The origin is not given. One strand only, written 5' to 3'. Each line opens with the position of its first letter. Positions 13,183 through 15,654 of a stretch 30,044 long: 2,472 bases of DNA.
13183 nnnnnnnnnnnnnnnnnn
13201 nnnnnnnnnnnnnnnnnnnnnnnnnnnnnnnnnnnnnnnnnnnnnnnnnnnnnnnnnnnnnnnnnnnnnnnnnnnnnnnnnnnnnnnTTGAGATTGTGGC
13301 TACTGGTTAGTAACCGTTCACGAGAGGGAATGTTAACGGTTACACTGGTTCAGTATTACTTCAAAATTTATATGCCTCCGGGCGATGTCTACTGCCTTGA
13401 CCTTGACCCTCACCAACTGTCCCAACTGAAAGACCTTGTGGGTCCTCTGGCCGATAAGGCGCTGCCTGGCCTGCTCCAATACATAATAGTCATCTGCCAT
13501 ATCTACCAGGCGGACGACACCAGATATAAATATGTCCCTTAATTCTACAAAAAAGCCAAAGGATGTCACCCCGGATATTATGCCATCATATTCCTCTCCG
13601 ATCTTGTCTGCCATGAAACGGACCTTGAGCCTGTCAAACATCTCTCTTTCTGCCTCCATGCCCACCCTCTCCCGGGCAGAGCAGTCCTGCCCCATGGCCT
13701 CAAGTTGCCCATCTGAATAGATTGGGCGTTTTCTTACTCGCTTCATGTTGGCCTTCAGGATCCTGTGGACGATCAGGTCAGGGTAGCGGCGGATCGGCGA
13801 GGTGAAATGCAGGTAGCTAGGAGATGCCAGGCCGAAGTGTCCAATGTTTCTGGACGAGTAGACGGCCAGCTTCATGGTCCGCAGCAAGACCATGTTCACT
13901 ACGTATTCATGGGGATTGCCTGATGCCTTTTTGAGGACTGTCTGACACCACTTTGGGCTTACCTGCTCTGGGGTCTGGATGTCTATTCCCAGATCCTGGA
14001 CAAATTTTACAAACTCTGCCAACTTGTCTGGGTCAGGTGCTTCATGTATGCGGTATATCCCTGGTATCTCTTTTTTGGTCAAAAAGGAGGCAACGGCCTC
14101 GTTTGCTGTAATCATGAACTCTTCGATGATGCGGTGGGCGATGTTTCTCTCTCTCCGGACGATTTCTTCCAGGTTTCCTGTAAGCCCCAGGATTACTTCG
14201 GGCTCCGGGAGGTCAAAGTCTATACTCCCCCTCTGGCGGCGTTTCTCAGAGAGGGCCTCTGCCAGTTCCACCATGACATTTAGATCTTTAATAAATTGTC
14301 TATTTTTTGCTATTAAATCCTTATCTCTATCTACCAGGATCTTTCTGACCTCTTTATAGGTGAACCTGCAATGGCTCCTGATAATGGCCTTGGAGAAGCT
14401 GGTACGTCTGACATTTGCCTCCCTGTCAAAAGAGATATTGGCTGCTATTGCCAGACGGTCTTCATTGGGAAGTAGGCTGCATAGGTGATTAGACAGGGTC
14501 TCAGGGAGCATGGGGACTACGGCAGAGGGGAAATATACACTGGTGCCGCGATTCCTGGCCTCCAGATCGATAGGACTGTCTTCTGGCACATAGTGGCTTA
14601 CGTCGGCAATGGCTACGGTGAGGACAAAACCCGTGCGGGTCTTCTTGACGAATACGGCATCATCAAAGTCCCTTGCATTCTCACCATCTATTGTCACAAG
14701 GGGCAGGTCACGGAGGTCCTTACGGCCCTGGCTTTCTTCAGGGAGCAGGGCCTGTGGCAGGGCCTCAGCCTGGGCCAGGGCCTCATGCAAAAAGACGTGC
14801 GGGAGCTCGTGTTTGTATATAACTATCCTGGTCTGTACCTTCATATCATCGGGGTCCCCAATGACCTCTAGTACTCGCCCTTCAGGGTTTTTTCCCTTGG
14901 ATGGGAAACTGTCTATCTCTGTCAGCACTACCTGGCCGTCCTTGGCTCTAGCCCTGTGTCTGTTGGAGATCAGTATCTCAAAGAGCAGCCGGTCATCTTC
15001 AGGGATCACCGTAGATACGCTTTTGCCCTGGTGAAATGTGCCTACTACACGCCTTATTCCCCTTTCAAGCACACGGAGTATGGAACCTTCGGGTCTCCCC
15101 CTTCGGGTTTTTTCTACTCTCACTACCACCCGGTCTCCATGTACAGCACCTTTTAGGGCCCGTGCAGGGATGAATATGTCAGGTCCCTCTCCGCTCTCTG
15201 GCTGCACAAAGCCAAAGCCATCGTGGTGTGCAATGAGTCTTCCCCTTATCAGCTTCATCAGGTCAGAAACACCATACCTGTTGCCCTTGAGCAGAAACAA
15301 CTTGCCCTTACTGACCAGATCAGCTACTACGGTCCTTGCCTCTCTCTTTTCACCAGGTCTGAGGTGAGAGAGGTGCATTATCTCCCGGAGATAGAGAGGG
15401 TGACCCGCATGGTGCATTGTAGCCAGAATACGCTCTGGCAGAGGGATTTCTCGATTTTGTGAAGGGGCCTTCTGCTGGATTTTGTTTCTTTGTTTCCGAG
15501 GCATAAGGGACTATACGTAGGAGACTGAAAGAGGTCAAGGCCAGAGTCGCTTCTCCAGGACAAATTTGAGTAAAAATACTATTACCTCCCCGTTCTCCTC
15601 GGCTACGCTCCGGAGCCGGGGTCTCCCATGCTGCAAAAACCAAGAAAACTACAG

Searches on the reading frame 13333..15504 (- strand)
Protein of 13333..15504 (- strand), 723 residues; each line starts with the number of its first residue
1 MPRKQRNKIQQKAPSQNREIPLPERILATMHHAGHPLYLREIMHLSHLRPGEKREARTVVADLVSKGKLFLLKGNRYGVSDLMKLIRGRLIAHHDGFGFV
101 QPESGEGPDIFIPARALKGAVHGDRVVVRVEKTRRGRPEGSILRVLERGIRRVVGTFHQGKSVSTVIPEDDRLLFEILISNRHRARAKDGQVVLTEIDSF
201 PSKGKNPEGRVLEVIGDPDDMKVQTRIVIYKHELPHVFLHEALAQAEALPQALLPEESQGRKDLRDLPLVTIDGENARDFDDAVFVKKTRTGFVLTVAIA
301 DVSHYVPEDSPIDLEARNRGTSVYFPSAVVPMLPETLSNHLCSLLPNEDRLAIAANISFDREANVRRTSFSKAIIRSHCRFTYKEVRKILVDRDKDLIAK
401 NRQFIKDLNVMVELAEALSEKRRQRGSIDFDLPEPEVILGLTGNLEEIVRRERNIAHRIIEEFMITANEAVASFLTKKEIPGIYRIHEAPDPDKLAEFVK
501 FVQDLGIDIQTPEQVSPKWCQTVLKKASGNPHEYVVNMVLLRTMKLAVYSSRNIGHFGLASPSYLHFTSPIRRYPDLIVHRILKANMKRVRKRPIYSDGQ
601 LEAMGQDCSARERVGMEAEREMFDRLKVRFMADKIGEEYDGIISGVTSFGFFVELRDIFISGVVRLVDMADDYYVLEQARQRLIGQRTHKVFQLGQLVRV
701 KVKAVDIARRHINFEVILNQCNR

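Call 5: search_protein_families(library=pfam, proteins=[window:13333-15504:-])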
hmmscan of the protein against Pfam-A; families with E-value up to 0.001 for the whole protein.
window:13333-15504:- (723 aa): 5 families
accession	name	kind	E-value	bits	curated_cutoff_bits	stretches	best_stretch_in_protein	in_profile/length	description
PF00773.25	RNB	-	5.2e-115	384.6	29.3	1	261-587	1-324/326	RNB domain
PF17876.7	CSD2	-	2.3e-29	101.7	26.2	2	166-238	2-73/74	Cold shock domain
PF08206.17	OB_RNB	-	1.5e-23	82.7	24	1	88-145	1-58/58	Ribonuclease B OB domain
PF00575.29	S1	-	2.4e-08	34.6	22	1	634-715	3-72/74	S1 RNA binding domain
PF17849.7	OB_Dis3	-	2.9e-05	24.5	22.8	1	182-232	19-76/77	Dis3-like cold-shock domain 2 (CSD2)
